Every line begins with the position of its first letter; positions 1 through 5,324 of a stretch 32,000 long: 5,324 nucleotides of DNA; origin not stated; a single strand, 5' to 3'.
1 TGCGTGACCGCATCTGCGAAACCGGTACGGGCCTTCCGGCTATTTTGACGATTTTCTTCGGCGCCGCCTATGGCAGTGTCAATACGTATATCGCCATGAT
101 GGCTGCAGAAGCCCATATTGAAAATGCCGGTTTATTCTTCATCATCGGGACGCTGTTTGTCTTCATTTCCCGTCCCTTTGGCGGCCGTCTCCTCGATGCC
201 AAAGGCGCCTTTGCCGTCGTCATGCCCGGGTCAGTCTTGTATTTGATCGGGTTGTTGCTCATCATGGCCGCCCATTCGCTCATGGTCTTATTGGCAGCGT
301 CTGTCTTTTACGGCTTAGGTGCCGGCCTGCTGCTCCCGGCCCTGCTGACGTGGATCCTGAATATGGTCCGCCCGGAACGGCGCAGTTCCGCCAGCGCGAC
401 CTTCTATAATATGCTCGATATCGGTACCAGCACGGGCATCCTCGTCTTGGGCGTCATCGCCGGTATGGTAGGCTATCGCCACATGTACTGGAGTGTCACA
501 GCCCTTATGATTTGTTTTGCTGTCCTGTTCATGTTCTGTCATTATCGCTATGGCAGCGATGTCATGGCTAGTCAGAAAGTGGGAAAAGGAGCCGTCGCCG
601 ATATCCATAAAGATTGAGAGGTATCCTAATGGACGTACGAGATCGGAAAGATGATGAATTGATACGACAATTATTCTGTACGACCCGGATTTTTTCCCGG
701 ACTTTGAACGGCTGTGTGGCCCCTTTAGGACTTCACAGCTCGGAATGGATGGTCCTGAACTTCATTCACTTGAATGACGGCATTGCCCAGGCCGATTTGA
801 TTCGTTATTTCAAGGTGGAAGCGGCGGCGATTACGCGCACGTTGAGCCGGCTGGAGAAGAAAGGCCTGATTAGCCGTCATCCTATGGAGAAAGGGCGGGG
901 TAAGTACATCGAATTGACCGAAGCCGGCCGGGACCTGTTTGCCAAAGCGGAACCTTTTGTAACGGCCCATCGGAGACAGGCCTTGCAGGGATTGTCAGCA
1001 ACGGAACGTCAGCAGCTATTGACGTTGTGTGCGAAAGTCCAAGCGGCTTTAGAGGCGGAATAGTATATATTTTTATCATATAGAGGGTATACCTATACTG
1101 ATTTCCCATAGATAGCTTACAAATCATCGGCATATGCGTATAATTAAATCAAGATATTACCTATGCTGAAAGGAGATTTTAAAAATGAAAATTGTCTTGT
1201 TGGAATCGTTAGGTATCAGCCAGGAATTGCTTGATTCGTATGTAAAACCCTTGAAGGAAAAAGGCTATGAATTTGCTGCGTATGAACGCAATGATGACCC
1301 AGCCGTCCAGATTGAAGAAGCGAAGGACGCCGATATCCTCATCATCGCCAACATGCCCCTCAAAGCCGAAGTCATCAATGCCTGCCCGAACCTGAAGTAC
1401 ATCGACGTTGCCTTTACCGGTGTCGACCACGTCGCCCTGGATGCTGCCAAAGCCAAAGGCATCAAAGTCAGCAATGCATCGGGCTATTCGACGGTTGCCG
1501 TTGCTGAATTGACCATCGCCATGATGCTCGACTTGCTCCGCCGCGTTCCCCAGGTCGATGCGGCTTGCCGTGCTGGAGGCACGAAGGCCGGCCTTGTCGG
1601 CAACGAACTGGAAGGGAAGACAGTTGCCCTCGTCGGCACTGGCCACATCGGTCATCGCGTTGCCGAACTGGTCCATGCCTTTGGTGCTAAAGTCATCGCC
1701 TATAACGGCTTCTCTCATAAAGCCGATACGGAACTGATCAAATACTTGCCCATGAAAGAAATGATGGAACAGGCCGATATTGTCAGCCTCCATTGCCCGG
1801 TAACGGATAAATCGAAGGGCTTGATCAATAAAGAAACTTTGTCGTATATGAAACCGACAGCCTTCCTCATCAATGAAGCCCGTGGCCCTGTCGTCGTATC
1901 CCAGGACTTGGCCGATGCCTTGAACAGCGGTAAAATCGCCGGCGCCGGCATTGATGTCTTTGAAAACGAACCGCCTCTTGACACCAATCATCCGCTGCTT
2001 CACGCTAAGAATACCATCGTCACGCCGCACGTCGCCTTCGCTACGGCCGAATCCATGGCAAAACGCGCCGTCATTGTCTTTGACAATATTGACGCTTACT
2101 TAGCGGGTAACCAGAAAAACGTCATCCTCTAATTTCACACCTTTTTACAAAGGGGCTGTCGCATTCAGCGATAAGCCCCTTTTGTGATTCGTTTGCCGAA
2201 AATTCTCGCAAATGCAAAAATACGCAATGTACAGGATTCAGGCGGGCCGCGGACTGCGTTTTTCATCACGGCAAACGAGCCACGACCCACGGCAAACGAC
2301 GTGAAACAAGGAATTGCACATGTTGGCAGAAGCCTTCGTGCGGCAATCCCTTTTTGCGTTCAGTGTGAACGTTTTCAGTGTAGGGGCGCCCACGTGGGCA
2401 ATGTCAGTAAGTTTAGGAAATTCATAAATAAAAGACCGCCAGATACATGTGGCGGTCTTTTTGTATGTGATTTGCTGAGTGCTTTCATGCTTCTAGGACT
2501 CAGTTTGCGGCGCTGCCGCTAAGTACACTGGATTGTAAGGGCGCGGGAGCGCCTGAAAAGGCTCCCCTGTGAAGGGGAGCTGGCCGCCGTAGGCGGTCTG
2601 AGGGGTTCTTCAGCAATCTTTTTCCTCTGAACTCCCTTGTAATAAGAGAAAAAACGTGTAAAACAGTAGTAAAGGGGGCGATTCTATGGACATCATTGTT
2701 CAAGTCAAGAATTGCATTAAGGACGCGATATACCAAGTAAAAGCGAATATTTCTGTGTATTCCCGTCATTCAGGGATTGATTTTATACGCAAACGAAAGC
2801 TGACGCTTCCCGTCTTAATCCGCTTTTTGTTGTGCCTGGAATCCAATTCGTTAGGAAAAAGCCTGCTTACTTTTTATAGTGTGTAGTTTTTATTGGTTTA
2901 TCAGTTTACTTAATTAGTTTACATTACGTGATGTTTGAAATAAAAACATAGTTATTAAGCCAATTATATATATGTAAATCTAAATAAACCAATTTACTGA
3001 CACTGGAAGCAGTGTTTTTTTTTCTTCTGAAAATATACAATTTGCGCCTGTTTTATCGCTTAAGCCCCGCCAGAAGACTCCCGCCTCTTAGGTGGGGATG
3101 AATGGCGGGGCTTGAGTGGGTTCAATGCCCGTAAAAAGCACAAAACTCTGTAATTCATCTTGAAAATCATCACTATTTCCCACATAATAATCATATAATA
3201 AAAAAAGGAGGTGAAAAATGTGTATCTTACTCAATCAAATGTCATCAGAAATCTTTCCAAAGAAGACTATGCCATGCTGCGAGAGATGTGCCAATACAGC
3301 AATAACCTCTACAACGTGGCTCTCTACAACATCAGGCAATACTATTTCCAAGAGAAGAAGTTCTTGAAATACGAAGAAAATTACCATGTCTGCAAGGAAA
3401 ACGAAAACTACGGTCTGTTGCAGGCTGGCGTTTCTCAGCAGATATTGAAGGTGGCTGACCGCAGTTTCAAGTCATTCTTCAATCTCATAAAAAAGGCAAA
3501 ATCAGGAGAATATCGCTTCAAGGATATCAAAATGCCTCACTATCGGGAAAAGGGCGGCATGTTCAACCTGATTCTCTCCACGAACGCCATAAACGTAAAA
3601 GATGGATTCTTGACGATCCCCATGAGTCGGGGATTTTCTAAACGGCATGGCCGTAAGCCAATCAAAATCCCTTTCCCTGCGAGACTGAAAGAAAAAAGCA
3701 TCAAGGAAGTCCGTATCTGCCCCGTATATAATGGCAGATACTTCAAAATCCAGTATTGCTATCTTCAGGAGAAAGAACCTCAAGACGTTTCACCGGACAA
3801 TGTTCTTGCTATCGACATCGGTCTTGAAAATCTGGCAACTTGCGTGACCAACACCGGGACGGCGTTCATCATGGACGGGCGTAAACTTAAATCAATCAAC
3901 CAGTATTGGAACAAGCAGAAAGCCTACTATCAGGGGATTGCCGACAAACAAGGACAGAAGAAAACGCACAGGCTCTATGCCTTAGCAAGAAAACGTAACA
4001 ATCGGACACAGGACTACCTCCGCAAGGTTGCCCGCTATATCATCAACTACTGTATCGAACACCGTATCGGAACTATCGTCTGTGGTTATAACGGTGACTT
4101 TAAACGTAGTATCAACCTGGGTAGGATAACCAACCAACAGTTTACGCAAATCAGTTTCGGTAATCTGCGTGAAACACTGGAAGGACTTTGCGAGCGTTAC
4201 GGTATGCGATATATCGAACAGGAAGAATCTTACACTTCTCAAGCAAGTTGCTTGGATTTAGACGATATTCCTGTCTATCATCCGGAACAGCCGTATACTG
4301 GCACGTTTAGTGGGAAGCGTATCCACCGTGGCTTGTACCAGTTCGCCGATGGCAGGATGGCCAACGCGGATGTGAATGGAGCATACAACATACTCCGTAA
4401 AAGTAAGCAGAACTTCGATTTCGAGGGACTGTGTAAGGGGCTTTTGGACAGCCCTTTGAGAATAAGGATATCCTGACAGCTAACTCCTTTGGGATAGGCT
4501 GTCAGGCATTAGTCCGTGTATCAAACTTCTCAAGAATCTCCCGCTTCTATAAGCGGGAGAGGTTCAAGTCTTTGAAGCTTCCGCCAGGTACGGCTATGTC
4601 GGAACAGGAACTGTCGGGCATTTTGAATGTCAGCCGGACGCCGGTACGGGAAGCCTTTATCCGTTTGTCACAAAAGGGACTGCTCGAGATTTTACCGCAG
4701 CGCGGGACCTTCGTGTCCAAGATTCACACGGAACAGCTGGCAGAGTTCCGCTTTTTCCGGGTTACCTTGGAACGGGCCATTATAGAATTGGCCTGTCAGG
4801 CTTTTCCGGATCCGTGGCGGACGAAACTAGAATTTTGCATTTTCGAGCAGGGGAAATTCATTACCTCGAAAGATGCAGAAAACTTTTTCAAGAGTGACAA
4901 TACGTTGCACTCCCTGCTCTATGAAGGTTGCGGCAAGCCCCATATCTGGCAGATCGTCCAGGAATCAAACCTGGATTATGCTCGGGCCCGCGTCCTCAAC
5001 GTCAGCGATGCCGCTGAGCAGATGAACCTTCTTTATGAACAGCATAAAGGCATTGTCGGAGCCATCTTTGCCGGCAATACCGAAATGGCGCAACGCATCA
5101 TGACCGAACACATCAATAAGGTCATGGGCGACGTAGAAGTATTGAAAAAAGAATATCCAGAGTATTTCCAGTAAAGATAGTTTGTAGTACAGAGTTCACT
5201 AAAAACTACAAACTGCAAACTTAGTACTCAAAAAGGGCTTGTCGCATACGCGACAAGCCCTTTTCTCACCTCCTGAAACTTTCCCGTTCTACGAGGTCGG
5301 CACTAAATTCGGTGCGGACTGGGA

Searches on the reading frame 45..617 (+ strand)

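Call 60: search_protein_families(library=pfam, proteins=[window:45-617:+], max_evalue=0.00001)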
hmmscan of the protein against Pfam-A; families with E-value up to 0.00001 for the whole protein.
window:45-617:+ (190 aa): 1 family
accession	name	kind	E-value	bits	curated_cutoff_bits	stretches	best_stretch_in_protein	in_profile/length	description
PF07690.21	MFS_1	-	5.9e-17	62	33.4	1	2-165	5-171/347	Major Facilitator Superfamily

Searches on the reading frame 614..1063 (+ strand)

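Call 60: search_protein_families(library=pfam, proteins=[window:614-1063:+], max_evalue=0.00001)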
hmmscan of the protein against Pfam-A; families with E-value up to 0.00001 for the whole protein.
window:614-1063:+ (149 aa): 3 families
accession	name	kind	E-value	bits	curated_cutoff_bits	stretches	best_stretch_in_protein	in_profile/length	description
PF12802.13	MarR_2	-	5.9e-12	46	27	1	39-90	2-54/61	MarR family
PF01047.28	MarR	-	1.8e-09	37.8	24.6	1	42-90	3-51/59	MarR family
PF13463.12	HTH_27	-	2.1e-08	34.8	22.2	1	41-105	2-68/68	Winged helix DNA-binding domain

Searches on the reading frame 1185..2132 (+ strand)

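Call 60: search_protein_families(library=pfam, proteins=[window:1185-2132:+], max_evalue=0.00001)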
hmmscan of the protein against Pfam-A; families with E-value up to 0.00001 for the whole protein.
window:1185-2132:+ (315 aa): 2 families
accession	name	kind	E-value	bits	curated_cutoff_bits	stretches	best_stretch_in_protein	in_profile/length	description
PF02826.25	2-Hacid_dh_C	-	6.7e-59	198.7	25.1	1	111-284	1-178/178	D-isomer specific 2-hydroxyacid dehydrogenase, NAD binding domain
PF00389.36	2-Hacid_dh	-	2e-28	99.1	24.6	1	15-310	7-128/134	D-isomer specific 2-hydroxyacid dehydrogenase, catalytic domain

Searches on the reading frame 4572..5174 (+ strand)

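Call 16: search_protein_families(library=ncbifam, proteins=[window:4572-5174:+])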
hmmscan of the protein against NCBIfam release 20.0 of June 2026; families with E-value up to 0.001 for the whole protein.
window:4572-5174:+ (200 aa): 13 families
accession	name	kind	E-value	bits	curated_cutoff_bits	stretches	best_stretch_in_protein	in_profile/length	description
TIGR03338.1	phnR_burk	equivalog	1e-20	74.3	271.5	1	2-183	28-208/212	phosphonate utilization associated transcriptional regulator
NF003011.0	PRK03837.1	subfamily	4.8e-17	62.4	260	1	52-185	100-230/241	transcriptional regulator NanR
NF007741.0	PRK10421.1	equivalog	3.9e-11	42.8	311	1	128-191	177-236/262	transcriptional regulator LldR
NF008576.0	PRK11534.1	equivalog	4e-11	43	218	1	19-181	41-210/225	DNA-binding transcriptional regulator CsiR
NF008504.0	PRK11414.1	equivalog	1.5e-08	34.7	225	1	3-183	29-210/221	GntR family transcriptional regulator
TIGR02018.2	his_ut_repres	equivalog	1.3e-05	24.7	220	1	6-54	20-69/226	histidine utilization transcriptional repressor HutC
NF007001.0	PRK09464.1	equivalog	1.7e-05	24.6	330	1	9-57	35-83/254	pyruvate dehydrogenase complex transcriptional repressor PdhR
NF007588.0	PRK10225.1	equivalog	3.1e-05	23.4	442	1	10-52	35-77/257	Uxu operon transcriptional regulator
NF007442.0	PRK09990.1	equivalog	3.2e-05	23.5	301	0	10-55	36-81/256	transcriptional regulator GlcC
NF052282.1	PLP_TF_PdxR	equivalog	3.2e-05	23.2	320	1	10-57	27-74/448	MocR-like pyridoxine biosynthesis transcription factor PdxR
NF003444.0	PRK04984.1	equivalog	0.00034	20.2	189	1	2-50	24-73/239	fatty acid metabolism transcriptional regulator FadR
NF052290.2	MocR_like_YczR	exception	0.00064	18.5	487.4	1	3-79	37-113/458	MocR-like transcription factor YczR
TIGR02812.1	fadR_gamma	equivalog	0.00095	18.9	249.2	0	3-50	24-72/235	fatty acid metabolism transcriptional regulator FadR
